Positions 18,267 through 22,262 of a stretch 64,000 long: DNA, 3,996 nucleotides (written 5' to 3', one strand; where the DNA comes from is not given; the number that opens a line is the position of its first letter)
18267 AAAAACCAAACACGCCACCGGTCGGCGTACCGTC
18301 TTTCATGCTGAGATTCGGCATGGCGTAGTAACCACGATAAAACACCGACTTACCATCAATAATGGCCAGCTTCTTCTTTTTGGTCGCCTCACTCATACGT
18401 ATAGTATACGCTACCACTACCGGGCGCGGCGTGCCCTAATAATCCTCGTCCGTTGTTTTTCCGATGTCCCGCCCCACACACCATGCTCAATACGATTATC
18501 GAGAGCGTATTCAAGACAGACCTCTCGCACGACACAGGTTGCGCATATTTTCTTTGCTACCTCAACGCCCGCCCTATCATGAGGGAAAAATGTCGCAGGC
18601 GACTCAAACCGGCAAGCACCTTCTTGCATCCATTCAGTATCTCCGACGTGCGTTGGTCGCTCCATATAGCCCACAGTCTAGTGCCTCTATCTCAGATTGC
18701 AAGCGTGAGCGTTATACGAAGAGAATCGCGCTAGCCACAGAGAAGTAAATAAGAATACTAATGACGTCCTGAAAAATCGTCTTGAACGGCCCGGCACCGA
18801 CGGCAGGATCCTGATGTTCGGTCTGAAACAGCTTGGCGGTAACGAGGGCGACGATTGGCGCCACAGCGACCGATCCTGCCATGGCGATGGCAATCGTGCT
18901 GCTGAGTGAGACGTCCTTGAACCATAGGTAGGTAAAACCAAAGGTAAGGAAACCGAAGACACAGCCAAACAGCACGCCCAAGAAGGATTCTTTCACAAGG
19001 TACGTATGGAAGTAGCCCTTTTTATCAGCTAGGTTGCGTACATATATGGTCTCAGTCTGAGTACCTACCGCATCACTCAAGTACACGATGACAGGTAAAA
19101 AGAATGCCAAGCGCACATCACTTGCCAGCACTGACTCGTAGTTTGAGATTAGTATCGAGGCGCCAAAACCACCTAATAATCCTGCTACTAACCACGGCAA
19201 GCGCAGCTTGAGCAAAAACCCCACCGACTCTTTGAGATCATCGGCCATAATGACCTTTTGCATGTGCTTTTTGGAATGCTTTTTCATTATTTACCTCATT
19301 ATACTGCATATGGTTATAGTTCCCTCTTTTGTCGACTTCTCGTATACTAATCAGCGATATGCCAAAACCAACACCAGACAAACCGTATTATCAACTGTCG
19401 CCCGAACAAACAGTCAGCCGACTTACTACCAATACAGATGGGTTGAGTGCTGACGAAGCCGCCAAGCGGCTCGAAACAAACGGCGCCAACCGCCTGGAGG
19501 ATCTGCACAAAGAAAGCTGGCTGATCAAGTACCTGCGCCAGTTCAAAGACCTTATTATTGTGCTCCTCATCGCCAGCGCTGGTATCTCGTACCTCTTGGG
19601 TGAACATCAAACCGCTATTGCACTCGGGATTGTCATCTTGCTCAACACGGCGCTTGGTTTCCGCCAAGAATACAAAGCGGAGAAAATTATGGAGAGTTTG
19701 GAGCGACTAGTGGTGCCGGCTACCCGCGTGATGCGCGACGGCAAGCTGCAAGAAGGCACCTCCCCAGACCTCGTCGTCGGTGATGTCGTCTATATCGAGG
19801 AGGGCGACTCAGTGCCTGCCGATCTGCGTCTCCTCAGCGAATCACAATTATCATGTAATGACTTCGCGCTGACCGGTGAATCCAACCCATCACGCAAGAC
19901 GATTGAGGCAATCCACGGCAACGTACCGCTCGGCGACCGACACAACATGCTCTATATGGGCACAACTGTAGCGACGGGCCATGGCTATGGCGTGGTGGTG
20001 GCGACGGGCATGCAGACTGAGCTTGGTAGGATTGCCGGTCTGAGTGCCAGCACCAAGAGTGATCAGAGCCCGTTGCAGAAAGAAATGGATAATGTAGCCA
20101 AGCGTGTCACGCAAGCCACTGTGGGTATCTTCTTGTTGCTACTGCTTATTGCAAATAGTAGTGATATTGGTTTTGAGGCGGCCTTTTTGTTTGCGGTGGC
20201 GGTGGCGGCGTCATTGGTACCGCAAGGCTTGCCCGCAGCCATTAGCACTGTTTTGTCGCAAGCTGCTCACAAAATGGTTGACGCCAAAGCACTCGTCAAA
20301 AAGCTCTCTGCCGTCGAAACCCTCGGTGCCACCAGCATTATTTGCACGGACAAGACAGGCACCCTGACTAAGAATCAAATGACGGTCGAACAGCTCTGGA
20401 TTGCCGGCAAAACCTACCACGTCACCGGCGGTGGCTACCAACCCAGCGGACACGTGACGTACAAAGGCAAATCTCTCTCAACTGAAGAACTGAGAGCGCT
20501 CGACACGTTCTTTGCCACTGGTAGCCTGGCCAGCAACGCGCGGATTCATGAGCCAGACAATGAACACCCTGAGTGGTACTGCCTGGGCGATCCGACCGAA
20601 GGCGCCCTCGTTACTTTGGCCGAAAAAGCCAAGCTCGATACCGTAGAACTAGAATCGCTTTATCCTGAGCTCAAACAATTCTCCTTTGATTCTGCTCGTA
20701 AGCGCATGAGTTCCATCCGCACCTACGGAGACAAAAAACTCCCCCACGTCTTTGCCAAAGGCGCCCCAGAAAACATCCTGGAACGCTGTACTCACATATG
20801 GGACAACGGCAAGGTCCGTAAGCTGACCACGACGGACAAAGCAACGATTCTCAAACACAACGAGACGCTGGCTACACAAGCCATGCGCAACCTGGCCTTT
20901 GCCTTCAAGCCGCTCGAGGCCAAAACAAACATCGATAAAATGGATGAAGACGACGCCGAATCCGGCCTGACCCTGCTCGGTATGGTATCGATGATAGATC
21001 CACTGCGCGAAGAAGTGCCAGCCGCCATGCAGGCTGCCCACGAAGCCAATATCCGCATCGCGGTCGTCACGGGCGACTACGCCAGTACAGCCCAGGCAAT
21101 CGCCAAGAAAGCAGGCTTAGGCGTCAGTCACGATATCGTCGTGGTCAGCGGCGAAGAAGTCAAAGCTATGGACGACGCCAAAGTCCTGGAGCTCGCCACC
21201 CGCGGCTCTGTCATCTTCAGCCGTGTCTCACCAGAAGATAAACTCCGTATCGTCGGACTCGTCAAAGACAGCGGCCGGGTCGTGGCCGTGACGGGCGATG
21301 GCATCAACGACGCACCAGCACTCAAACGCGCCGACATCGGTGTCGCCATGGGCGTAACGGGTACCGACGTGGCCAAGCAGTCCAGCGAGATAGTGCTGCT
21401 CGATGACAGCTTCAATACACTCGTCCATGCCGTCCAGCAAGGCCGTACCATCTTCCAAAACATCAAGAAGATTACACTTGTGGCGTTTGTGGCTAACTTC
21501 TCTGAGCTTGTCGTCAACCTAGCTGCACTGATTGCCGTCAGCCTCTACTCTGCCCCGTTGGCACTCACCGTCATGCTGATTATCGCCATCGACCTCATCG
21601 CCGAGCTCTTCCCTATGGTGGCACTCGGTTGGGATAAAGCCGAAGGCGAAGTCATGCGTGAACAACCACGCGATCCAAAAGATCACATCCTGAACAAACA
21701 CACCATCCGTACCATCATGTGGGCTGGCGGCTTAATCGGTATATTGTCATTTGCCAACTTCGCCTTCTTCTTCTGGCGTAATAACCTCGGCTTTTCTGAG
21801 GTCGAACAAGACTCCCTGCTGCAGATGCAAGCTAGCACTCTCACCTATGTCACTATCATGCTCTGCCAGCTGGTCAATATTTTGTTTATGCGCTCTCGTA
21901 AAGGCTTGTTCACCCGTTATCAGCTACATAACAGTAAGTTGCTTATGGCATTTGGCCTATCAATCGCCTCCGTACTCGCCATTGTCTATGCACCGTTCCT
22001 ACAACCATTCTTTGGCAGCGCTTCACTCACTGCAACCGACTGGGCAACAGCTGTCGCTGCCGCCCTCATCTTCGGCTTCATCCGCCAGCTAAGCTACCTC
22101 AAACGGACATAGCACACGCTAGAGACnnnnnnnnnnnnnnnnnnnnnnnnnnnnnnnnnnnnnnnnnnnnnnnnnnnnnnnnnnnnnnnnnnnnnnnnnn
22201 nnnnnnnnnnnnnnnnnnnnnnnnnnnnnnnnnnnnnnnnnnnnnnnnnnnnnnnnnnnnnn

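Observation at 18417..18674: Canonical WhiB-like regulator translationally coupled to polA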

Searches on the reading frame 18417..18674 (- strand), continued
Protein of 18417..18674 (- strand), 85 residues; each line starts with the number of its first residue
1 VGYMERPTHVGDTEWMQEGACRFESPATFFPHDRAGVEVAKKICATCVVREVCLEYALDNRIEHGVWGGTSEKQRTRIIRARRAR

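Call 62: find_homologous_proteins(query=L031:4983-5246:+, max_evalue=1e-10)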
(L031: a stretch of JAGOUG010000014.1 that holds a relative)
Query L031:4983-5246:+ (87 aa): 597 proteins with E <= 1e-10 among 599 candidates; the best 120 are listed.
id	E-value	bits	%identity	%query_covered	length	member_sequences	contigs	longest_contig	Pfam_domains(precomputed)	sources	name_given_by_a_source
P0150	5.4e-42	159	100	82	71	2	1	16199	PF02467.22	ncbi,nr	ncbi:WhiB family transcriptional regulator [Candidatus Saccharibacteria bacterium]|nr:WhiB family tr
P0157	5.2e-35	137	72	99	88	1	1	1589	PF02467.22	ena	-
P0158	6.9e-28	114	67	72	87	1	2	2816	PF02467.22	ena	-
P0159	9.9e-27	110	64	87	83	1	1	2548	PF02467.22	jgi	jgi:WhiB family redox-sensing transcriptional regulator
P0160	2.1e-26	109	60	77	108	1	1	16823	PF02467.22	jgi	jgi:WhiB family redox-sensing transcriptional regulator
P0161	2.4e-26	109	63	72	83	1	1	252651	PF02467.22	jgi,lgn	jgi:WhiB family redox-sensing transcriptional regulator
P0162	4.8e-26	108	67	86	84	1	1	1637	PF02467.22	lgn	-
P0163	5.8e-26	108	67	83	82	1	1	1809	PF02467.22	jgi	jgi:WhiB family redox-sensing transcriptional regulator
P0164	6.6e-26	108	70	66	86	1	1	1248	PF02467.22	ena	-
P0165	8.0e-26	107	71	67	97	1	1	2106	PF02467.22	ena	-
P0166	8.3e-26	107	66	67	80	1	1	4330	PF02467.22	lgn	-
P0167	8.7e-26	107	72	67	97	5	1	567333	PF02467.22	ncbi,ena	-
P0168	8.7e-26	107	69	74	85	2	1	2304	PF02467.22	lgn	-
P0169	8.8e-26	107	67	67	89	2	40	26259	PF02467.22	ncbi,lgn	-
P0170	1.4e-25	107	74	67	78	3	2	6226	PF02467.22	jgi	jgi:WhiB family redox-sensing transcriptional regulator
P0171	1.9e-25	106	62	72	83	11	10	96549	PF02467.22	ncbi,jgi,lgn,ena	jgi:WhiB family redox-sensing transcriptional regulator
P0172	1.9e-25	106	63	71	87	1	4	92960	PF02467.22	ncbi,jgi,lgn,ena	-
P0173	1.9e-25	106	62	72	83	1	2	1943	PF02467.22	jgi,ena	-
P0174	2.2e-25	106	68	79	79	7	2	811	PF02467.22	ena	-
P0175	2.2e-25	106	76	66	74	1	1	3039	PF02467.22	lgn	-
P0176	2.3e-25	106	65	69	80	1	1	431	PF02467.22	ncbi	-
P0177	2.3e-25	106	58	77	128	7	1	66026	PF02467.22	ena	-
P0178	2.5e-25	106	63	69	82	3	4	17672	PF02467.22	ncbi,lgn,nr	ncbi:MAG TPA: WhiB family transcriptional regulator [Acidimicrobiales bacterium]|nr:WhiB family tran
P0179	2.5e-25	106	64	74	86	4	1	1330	PF02467.22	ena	-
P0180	2.6e-25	106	66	68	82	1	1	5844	PF02467.22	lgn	-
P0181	2.6e-25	106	68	66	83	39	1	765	PF02467.22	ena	-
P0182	2.8e-25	106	60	80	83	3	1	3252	PF02467.22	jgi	jgi:WhiB family redox-sensing transcriptional regulator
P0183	2.8e-25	106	64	84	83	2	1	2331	PF02467.22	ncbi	-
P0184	3.3e-25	105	60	72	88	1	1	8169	PF02467.22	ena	-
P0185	3.4e-25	105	63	71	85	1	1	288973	PF02467.22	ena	-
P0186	3.5e-25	105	67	67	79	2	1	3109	PF02467.22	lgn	-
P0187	4.0e-25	105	70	66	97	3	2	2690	PF02467.22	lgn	-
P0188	4.0e-25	105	70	66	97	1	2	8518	PF02467.22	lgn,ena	-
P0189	4.7e-25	105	56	74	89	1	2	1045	PF02467.22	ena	-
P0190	4.9e-25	105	64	68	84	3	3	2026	PF02467.22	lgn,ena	-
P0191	5.1e-25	105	62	69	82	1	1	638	PF02467.22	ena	-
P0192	5.4e-25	105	60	72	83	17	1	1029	PF02467.22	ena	-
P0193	5.5e-25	105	69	67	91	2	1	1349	PF02467.22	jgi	jgi:WhiB family transcriptional regulator, redox-sensing transcriptional regulator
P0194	5.7e-25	105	68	66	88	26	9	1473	PF02467.22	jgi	jgi:WhiB family transcriptional regulator, redox-sensing transcriptional regulator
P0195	5.8e-25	105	71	67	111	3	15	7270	PF02467.22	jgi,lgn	jgi:WhiB family redox-sensing transcriptional regulator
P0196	6.2e-25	105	67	67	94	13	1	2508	PF02467.22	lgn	-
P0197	6.6e-25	105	59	78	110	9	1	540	PF02467.22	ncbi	-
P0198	6.6e-25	105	70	66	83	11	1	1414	PF02467.22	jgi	jgi:WhiB family redox-sensing transcriptional regulator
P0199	7.2e-25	104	69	67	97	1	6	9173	PF02467.22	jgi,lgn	-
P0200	7.6e-25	104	67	67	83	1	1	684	PF02467.22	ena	-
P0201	7.9e-25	104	64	68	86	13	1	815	PF02467.22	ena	-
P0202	9.7e-25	104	60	71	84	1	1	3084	PF02467.22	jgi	jgi:WhiB family transcriptional regulator, redox-sensing transcriptional regulator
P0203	9.8e-25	104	63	69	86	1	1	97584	PF02467.22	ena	-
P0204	9.9e-25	104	63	68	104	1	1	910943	PF02467.22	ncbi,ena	-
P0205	1.0e-24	104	57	84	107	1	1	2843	PF02467.22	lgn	-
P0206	1.1e-24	104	66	68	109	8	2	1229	PF02467.22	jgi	jgi:WhiB family redox-sensing transcriptional regulator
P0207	1.1e-24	104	67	67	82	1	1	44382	PF02467.22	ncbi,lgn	-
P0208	1.2e-24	104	65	66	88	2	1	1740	PF02467.22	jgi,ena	-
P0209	1.2e-24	104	63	69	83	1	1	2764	PF02467.22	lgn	-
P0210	1.3e-24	104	66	68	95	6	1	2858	PF02467.22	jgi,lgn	jgi:WhiB family transcriptional regulator, redox-sensing transcriptional regulator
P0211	1.3e-24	104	63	69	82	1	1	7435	PF02467.22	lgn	-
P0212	1.4e-24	104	59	79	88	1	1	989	PF02467.22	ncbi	-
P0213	1.4e-24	104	59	74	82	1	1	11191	PF02467.22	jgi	jgi:WhiB family redox-sensing transcriptional regulator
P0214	1.4e-24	103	67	79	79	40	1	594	PF02467.22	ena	-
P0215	1.5e-24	103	62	69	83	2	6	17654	PF02467.22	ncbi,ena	-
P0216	1.5e-24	103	60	69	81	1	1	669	PF02467.22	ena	-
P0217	1.5e-24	103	63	69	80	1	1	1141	PF02467.22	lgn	-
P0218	1.6e-24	103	61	70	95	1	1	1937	PF02467.22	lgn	-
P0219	1.6e-24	103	58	77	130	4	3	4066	PF02467.22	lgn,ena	-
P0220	1.6e-24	103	64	68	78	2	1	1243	PF02467.22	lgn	-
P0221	1.7e-24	103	66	68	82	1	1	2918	PF02467.22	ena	-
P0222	1.8e-24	103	66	82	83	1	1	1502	PF02467.22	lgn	-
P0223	1.8e-24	103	62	69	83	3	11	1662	PF02467.22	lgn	-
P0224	1.8e-24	103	54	83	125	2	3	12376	PF02467.22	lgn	-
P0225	1.8e-24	103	58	83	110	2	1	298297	PF02467.22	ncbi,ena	-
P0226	1.9e-24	103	67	66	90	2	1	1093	PF02467.22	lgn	-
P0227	1.9e-24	103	66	67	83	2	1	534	PF02467.22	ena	-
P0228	1.9e-24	103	62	69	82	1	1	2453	PF02467.22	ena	-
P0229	2.0e-24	103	63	66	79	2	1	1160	PF02467.22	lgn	-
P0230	2.0e-24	103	62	69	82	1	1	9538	PF02467.22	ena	-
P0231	2.3e-24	103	59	80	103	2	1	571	PF02467.22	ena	-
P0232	2.3e-24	103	68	66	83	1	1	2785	PF02467.22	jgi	jgi:WhiB family transcriptional regulator, redox-sensing transcriptional regulator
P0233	2.4e-24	103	65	83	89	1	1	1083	PF02467.22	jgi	jgi:WhiB family transcriptional regulator, redox-sensing transcriptional regulator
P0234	2.5e-24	103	60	72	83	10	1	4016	PF02467.22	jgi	jgi:WhiB family redox-sensing transcriptional regulator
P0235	2.6e-24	103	67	69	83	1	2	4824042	PF02467.22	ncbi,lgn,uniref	ncbi:WhiB family transcriptional regulator [Aquihabitans sp. McL0605]|uniref:WhiB family transcripti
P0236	2.6e-24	103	57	79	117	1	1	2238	PF02467.22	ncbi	-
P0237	2.7e-24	103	59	93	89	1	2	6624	PF02467.22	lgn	-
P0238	2.7e-24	103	66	68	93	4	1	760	PF02467.22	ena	-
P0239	2.8e-24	103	56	74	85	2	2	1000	PF02467.22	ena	-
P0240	2.8e-24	103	64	67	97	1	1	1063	PF02467.22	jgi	jgi:WhiB family redox-sensing transcriptional regulator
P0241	2.8e-24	103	65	83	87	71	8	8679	PF02467.22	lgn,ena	-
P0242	2.9e-24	102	63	71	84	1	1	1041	PF02467.22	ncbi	-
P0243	3.0e-24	102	68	66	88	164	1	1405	PF02467.22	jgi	jgi:WhiB family transcriptional regulator, redox-sensing transcriptional regulator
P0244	3.0e-24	102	66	67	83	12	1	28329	PF02467.22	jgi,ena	-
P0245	3.0e-24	102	67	66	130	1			PF02467.22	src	-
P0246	3.3e-24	102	66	68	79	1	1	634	PF02467.22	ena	-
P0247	3.4e-24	102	64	68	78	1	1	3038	PF02467.22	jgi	jgi:WhiB family redox-sensing transcriptional regulator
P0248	3.5e-24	102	57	79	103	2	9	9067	PF02467.22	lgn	-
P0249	3.8e-24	102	60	80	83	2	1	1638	PF02467.22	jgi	jgi:WhiB family transcriptional regulator, redox-sensing transcriptional regulator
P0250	3.8e-24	102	62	67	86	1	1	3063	PF02467.22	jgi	jgi:WhiB family redox-sensing transcriptional regulator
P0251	3.9e-24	102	65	69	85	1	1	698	PF02467.22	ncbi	-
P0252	3.9e-24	102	68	66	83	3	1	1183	PF02467.22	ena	-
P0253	3.9e-24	102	65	69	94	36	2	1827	PF02467.22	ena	-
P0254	4.0e-24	102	63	71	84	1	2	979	PF02467.22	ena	-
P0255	4.1e-24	102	65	69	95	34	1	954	PF02467.22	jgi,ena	-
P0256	4.2e-24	102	67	66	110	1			PF02467.22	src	-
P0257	4.2e-24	102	66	67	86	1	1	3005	PF02467.22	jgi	jgi:WhiB family redox-sensing transcriptional regulator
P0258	4.4e-24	102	63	69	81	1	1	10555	PF02467.22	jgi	jgi:WhiB family redox-sensing transcriptional regulator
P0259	4.5e-24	102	59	70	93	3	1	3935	PF02467.22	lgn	-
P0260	4.8e-24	102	65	66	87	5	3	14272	PF02467.22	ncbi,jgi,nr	ncbi:MAG: putative WhiB family transcriptional regulator [Actinomycetia bacterium]|jgi:WhiB family r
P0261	4.8e-24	102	60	67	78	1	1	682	PF02467.22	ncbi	-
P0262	5.0e-24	102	62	72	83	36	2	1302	PF02467.22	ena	-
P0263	5.0e-24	102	69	67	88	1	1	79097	PF02467.22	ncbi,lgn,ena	ncbi:MAG: WhiB family transcriptional regulator [Acidimicrobiia bacterium]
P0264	5.1e-24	102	64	68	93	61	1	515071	PF02467.22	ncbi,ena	-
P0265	5.2e-24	102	60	69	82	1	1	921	PF02467.22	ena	-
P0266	5.3e-24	102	61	70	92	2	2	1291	PF02467.22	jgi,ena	jgi:WhiB family redox-sensing transcriptional regulator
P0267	5.3e-24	102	60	69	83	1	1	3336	PF02467.22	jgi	jgi:WhiB family redox-sensing transcriptional regulator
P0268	5.4e-24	102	64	67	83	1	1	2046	PF02467.22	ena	-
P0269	5.4e-24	102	60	69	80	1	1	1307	PF02467.22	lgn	-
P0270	5.4e-24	102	60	72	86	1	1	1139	PF02467.22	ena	-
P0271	5.6e-24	102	62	67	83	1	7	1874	PF02467.22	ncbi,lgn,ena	-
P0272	5.6e-24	102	67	66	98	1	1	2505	PF02467.22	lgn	-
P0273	5.7e-24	102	58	69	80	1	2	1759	PF02467.22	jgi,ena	-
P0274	5.7e-24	102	63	66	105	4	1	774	PF02467.22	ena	-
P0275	6.0e-24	101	56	80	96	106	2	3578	PF02467.22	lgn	-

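Call 65: find_encoding_contigs(protein=P0157, flank=3000, max_places=2)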
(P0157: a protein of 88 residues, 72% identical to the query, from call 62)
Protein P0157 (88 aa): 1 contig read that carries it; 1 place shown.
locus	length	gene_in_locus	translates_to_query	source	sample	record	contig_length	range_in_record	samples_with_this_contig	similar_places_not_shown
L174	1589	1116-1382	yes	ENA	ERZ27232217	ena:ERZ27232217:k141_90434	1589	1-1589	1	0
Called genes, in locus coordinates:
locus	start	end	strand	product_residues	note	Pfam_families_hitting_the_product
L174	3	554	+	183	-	?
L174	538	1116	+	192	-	PF13238:AAA_18 (weak), PF13207:AAA_17 (weak)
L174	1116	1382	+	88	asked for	PF02467:Whib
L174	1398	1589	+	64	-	?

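Call 67: predict_structure(alignment_id=A2)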
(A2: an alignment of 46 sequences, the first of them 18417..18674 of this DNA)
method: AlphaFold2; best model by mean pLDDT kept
length: 85 residues; sequences in the alignment: 46
mean_pLDDT: 60.3   pTM: 0.39
mean pLDDT of the five models: 60.3, 58.1, 56.9, 53.7, 52.4
residues with pLDDT >= 90: 0; 70-90: 11; 50-70: 60; < 50: 14
segments of 3 or more residues with pLDDT < 50: 1-5, 64-70
pLDDT, mean of each block of 10 residues (from residue 1): 48 63 62 59 71 70 51 60 57
secondary structure, 60 per line:
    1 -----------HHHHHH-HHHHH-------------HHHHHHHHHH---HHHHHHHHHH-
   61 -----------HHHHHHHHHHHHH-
elements in order: H12-17 H19-23 H37-46 H50-59 H72-84

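Call 69: fold_search(model_id=the predicted structure, library=pdb)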
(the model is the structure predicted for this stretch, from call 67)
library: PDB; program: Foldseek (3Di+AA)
matches with E <= 10: 0; with E <= 0.001: 0
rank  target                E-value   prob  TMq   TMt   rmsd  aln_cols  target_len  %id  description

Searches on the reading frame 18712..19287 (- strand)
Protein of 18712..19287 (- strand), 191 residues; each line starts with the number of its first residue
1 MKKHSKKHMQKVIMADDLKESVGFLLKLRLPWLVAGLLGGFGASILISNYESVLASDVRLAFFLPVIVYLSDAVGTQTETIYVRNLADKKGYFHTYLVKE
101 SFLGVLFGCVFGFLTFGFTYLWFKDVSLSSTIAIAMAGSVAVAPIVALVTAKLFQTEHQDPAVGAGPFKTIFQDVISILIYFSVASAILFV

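Call 3: search_protein_families(library=pfam, proteins=[window:18712-19287:-], max_evalue=0.01)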
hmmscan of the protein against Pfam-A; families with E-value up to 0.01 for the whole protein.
window:18712-19287:- (191 aa): 1 family
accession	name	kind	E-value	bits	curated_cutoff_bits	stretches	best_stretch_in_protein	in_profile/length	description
PF01769.21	MgtE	-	7.4e-19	68.7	27.6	1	64-184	1-125/125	Divalent cation transporter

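Call 19: search_protein_families(library=ncbifam, proteins=[window:18712-19287:-], max_evalue=0.01)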
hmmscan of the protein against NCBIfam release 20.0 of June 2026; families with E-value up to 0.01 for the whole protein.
window:18712-19287:- (191 aa): 2 families
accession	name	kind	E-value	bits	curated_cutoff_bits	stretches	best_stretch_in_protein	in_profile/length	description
TIGR00400.1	mgtE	equivalog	3.5e-24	85.4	232.75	1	17-189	272-447/450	magnesium transporter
TIGR00351.1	narI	equivalog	0.00058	19.8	105.55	1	85-152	41-112/225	respiratory nitrate reductase subunit gamma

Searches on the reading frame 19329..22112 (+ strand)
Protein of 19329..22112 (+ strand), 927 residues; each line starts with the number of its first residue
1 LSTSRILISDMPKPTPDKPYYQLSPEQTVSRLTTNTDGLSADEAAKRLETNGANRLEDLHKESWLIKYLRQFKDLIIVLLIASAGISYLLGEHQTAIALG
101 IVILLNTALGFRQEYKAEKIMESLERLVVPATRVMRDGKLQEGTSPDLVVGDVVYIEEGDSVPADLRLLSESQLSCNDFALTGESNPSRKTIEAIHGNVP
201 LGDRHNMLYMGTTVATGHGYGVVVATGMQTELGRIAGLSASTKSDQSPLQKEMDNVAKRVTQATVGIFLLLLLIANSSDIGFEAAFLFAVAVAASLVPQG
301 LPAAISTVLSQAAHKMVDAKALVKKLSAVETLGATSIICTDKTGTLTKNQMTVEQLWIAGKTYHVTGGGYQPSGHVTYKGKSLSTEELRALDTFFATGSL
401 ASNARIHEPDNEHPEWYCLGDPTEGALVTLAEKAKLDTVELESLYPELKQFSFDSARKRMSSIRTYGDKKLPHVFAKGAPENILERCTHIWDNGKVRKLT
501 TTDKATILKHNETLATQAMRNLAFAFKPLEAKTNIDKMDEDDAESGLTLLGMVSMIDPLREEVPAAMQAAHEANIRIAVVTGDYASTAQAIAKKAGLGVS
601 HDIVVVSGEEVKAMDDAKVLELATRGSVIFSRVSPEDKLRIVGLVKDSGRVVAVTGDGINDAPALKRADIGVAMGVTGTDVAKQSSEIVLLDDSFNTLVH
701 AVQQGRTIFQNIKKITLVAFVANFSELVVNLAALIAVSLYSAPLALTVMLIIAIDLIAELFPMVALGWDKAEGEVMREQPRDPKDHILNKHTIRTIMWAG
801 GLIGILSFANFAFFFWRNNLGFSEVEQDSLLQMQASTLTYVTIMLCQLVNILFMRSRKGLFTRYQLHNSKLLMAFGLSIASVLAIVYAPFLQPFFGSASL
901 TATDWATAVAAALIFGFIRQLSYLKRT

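Call 3: search_protein_families(library=pfam, proteins=[window:19329-22112:+], max_evalue=0.01)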
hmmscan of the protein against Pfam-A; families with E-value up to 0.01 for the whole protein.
window:19329-22112:+ (927 aa): 7 families
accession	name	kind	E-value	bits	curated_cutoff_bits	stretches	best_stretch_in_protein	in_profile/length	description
PF00122.25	E1-E2_ATPase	-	7.6e-45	153.1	28.1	1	129-316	4-178/181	E1-E2 ATPase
PF00689.26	Cation_ATPase_C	-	1.8e-36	126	27.3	1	743-921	1-171/175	Cation transporting ATPase, C-terminus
PF13246.12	Cation_ATPase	-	3.8e-22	78.5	21.7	1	400-490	2-91/91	Cation transport ATPase (P-type)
PF00702.32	Hydrolase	-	1.2e-19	71.9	26.4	1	539-669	77-191/191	haloacid dehalogenase-like hydrolase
PF00690.31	Cation_ATPase_N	-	5.3e-18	64.9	20.4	1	20-87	1-69/69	Cation transporter/ATPase, N-terminus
PF12710.13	HAD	-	1.6e-05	25.8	27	1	556-666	81-189/189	haloacid dehalogenase-like hydrolase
PF08282.18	Hydrolase_3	-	0.00046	20.4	20.9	0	652-689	206-243/255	haloacid dehalogenase-like hydrolase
